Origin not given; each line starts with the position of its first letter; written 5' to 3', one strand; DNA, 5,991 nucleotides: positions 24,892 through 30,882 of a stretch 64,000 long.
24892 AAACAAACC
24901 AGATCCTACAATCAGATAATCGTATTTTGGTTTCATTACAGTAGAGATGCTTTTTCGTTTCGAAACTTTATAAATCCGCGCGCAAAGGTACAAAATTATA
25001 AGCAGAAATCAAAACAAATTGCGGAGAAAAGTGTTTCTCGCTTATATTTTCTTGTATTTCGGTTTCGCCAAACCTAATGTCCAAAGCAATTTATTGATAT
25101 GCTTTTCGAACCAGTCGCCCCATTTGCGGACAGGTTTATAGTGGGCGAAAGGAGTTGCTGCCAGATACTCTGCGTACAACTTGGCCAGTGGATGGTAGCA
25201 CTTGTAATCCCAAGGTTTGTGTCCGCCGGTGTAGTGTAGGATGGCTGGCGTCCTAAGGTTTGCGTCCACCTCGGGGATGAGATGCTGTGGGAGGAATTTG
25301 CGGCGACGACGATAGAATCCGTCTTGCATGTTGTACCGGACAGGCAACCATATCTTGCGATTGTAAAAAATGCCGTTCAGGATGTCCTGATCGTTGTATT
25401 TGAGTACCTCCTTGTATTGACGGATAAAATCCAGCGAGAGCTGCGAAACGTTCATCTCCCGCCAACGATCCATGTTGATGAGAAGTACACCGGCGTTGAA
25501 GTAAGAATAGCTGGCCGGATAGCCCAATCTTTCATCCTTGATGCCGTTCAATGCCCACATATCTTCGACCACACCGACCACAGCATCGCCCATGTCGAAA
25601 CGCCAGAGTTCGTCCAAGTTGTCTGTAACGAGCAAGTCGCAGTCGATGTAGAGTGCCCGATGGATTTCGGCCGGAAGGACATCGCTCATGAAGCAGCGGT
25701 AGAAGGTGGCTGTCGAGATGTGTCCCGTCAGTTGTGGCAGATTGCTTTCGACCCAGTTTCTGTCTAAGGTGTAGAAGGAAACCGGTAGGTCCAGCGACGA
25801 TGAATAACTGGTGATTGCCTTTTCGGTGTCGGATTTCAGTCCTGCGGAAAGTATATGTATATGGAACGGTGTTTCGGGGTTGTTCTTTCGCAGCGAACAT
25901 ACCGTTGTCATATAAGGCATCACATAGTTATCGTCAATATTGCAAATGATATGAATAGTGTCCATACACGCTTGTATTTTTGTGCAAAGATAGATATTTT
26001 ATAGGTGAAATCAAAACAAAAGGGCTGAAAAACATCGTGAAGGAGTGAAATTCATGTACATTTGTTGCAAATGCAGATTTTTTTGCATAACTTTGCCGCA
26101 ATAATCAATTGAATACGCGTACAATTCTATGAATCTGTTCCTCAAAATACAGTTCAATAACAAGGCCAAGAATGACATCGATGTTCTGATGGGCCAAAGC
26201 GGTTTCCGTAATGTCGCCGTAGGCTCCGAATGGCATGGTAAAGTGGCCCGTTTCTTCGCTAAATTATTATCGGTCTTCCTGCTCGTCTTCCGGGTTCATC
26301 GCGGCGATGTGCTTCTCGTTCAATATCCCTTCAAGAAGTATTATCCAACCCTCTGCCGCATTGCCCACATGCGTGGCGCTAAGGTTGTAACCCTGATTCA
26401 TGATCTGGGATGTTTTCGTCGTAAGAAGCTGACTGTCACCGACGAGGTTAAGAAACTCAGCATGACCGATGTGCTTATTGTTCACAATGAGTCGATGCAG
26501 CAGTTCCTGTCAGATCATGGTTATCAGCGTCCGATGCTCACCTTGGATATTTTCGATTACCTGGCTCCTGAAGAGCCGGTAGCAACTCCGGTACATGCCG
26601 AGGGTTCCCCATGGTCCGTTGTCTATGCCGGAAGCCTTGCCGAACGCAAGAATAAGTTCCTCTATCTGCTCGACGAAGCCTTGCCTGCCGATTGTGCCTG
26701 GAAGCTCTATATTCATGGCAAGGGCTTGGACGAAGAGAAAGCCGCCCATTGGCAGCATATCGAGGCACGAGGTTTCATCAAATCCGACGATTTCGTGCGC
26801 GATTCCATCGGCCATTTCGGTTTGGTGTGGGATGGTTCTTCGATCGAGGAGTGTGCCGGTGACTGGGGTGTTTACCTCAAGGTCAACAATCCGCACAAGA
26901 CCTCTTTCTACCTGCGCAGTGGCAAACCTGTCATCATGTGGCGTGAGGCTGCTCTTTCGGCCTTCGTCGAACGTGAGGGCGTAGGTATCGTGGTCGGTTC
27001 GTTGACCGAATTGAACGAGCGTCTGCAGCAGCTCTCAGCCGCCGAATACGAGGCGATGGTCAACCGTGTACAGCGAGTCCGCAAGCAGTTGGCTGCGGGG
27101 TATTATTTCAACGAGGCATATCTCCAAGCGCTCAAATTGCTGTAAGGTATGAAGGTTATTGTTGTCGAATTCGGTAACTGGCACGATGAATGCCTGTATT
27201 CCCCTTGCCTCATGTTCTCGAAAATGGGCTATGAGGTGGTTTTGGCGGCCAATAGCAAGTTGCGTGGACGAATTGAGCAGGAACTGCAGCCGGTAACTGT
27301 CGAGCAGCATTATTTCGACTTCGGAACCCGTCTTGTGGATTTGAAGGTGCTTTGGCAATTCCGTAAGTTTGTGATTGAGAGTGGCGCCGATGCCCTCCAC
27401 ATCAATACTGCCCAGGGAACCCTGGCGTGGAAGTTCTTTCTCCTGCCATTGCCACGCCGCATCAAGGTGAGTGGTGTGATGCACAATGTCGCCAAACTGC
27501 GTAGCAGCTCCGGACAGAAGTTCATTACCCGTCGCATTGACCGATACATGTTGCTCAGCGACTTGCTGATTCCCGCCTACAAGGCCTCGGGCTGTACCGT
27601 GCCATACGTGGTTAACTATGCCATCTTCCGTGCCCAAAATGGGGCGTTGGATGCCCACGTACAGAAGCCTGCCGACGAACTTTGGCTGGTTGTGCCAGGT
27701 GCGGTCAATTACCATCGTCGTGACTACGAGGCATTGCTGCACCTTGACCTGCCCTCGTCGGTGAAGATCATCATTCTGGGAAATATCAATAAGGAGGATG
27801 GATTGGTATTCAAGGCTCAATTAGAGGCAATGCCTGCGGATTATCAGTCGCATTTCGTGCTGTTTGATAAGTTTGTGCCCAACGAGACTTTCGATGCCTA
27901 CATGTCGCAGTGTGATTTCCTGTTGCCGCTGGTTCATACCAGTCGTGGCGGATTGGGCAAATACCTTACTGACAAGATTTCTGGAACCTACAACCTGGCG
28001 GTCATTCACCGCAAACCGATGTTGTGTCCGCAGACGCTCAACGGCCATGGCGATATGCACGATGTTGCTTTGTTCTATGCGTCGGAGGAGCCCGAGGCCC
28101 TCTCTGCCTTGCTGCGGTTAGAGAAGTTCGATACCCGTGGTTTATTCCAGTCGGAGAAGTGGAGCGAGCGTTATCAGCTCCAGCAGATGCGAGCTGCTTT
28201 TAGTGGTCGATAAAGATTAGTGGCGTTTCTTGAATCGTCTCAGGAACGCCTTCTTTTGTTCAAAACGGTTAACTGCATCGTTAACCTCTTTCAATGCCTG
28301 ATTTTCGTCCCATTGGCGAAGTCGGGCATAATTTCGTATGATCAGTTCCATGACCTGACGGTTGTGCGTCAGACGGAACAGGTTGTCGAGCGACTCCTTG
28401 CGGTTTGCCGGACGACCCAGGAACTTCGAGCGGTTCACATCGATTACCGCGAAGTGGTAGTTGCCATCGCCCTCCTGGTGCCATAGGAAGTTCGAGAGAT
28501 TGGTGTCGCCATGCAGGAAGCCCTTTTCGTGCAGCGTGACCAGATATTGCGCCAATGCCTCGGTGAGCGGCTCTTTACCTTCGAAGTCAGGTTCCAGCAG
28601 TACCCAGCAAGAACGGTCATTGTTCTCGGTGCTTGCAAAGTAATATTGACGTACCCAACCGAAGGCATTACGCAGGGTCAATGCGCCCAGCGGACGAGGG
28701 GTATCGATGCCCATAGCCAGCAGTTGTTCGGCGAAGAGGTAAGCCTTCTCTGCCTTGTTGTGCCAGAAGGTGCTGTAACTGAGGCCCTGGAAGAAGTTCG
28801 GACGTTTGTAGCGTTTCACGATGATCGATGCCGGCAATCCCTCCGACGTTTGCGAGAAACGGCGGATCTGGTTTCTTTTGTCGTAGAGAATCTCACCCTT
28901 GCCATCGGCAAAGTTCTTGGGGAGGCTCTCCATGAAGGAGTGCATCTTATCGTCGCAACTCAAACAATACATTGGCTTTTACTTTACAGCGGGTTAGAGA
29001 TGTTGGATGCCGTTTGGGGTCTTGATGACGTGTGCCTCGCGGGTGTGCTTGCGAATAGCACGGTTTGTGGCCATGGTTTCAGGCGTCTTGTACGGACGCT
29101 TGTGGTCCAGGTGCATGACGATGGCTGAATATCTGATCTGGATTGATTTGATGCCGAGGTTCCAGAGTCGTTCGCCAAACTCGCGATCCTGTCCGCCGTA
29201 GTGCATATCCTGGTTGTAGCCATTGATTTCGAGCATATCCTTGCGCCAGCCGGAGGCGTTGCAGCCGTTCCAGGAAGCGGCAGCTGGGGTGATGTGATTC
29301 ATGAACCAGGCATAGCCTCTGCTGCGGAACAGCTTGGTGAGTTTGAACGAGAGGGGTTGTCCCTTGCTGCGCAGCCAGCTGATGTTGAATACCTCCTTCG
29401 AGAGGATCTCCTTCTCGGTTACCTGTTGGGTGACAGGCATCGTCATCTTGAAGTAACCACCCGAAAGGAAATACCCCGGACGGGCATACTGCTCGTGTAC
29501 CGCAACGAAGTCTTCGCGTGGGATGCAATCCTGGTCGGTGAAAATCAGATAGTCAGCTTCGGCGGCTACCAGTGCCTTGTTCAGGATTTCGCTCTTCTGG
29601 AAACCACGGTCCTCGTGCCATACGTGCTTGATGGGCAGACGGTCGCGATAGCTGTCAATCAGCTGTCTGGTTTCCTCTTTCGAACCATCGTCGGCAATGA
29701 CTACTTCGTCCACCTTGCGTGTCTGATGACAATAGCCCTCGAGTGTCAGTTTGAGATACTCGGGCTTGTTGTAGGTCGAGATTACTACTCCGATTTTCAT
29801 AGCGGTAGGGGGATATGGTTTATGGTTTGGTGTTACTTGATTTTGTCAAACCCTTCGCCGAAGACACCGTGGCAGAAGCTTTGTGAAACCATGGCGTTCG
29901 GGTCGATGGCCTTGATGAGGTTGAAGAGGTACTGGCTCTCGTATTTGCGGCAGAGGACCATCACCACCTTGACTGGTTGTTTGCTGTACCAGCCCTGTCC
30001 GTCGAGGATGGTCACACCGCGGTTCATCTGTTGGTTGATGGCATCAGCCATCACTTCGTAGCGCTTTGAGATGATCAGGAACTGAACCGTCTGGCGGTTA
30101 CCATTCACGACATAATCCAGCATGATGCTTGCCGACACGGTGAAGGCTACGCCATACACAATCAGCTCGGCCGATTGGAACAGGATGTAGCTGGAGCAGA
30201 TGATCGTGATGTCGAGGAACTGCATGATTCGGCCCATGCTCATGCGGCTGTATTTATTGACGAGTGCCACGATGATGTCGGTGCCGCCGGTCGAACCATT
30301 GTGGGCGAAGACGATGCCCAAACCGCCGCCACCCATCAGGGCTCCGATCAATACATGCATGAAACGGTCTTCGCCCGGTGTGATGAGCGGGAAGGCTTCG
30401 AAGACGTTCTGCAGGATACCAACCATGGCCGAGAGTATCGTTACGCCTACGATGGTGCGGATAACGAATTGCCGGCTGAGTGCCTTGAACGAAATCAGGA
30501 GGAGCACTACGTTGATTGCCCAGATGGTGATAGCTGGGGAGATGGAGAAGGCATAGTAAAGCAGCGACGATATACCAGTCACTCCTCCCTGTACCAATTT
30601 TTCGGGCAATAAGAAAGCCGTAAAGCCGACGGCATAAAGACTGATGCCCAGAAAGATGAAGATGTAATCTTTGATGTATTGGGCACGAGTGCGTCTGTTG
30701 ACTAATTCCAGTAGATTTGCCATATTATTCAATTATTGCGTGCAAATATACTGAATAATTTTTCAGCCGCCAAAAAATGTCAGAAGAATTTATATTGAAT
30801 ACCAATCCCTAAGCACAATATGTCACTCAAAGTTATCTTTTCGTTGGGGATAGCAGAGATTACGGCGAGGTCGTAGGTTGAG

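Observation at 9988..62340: Family of at least 18 GC-rich palindromic mosaic elements (GACCC terminus, C-tracts, C/G hairpin) scattered through the window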

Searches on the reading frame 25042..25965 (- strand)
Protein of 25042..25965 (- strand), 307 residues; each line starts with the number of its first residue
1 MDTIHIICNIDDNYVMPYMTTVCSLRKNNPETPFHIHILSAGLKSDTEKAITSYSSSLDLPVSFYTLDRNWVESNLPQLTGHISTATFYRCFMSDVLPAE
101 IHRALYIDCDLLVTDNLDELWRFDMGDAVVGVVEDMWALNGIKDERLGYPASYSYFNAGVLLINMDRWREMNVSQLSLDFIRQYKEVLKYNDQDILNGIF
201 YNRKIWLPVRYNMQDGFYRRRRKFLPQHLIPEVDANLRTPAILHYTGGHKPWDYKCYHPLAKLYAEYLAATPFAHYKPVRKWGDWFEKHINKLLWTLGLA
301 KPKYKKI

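Call 60: search_protein_families(library=pfam, proteins=[window:25042-25965:-], max_evalue=0.00001)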
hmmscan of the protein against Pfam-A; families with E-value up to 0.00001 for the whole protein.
window:25042-25965:- (307 aa): 1 family
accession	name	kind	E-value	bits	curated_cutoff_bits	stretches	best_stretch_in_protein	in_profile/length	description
PF01501.26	Glyco_transf_8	-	1.7e-49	169.1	24.3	1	5-255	1-252/253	Glycosyl transferase family 8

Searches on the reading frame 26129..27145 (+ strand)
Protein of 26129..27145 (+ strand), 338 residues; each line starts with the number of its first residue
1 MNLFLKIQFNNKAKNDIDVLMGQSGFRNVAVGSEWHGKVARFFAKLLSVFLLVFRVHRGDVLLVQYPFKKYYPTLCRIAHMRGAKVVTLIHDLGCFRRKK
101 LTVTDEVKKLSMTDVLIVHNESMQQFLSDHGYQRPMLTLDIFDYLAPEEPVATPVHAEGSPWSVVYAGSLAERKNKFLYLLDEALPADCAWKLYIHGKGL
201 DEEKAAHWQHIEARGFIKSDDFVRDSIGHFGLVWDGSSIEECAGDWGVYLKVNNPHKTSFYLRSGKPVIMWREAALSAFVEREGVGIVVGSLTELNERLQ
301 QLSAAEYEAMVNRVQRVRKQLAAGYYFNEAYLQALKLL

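Call 60: search_protein_families(library=pfam, proteins=[window:26129-27145:+], max_evalue=0.00001)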
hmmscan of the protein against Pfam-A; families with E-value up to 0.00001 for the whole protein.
window:26129-27145:+ (338 aa): 0 families

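Call 63: search_protein_families(library=pfam, proteins=[window:26129-27145:+], max_evalue=0.01)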
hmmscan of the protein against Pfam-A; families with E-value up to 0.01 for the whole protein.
window:26129-27145:+ (338 aa): 0 families

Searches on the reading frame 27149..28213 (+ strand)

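Call 60: search_protein_families(library=pfam, proteins=[window:27149-28213:+], max_evalue=0.00001)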
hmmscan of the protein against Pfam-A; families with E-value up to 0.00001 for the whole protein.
window:27149-28213:+ (354 aa): 0 families

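Call 63: search_protein_families(library=pfam, proteins=[window:27149-28213:+], max_evalue=0.01)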
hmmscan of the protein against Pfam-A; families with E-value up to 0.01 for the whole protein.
window:27149-28213:+ (354 aa): 2 families
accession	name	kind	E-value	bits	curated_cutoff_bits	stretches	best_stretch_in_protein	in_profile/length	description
PF13579.12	Glyco_trans_4_4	-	0.00053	20.8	29.7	1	25-121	16-110/158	Glycosyl transferase 4-like domain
PF13439.12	Glyco_transf_4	-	0.0022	18.5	28.5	1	24-131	16-124/170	Glycosyltransferase Family 4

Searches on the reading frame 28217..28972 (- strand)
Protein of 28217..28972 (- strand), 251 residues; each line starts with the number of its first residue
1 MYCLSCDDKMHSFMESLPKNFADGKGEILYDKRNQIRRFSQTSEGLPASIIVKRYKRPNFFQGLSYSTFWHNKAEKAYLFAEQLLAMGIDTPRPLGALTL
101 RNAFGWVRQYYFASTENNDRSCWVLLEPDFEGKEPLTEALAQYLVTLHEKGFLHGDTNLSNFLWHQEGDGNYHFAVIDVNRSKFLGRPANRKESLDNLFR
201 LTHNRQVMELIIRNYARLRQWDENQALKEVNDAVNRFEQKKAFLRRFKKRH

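Call 60: search_protein_families(library=pfam, proteins=[window:28217-28972:-], max_evalue=0.00001)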
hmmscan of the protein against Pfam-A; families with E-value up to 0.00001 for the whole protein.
window:28217-28972:- (251 aa): 1 family
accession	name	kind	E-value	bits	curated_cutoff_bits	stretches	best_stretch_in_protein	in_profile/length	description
PF06293.20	Kdo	-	2.1e-10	40.8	21.3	1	83-218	67-203/207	Lipopolysaccharide kinase (Kdo/WaaP) family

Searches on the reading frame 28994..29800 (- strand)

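Call 60: search_protein_families(library=pfam, proteins=[window:28994-29800:-], max_evalue=0.00001)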
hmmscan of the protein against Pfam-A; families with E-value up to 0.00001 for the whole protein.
window:28994-29800:- (268 aa): 3 families
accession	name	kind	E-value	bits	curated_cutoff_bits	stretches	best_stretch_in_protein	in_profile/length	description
PF00535.33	Glycos_transf_2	-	1.6e-20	74.1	23.3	1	5-102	2-99/168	Glycosyl transferase family 2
PF13641.12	Glyco_tranf_2_3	-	4.3e-07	30.6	27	1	3-110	3-116/230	Glycosyltransferase like family 2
PF02709.20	Glyco_transf_7C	-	7.5e-06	25.9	23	0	177-233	19-77/78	N-terminal domain of galactosyltransferase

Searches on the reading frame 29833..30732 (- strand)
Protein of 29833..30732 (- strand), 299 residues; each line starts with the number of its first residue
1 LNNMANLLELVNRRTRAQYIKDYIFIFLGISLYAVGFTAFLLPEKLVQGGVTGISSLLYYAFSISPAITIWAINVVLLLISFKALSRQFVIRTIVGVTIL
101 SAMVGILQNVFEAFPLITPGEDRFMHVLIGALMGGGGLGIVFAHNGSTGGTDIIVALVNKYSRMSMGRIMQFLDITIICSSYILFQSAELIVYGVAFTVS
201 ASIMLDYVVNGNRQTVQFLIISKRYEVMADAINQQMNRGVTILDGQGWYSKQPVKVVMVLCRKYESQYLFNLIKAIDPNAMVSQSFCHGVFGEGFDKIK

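Call 60: search_protein_families(library=pfam, proteins=[window:29833-30732:-], max_evalue=0.00001)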
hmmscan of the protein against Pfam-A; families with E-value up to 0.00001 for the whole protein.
window:29833-30732:- (299 aa): 2 families
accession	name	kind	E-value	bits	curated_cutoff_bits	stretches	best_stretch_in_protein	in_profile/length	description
PF02588.21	YitT_membrane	-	3.7e-51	173.9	24.3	1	22-232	1-204/205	Uncharacterised 5xTM membrane BCR, YitT family COG1284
PF10035.14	DUF2179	-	2.9e-19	69.1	22.8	1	238-292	1-55/55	Uncharacterized protein conserved in bacteria (DUF2179)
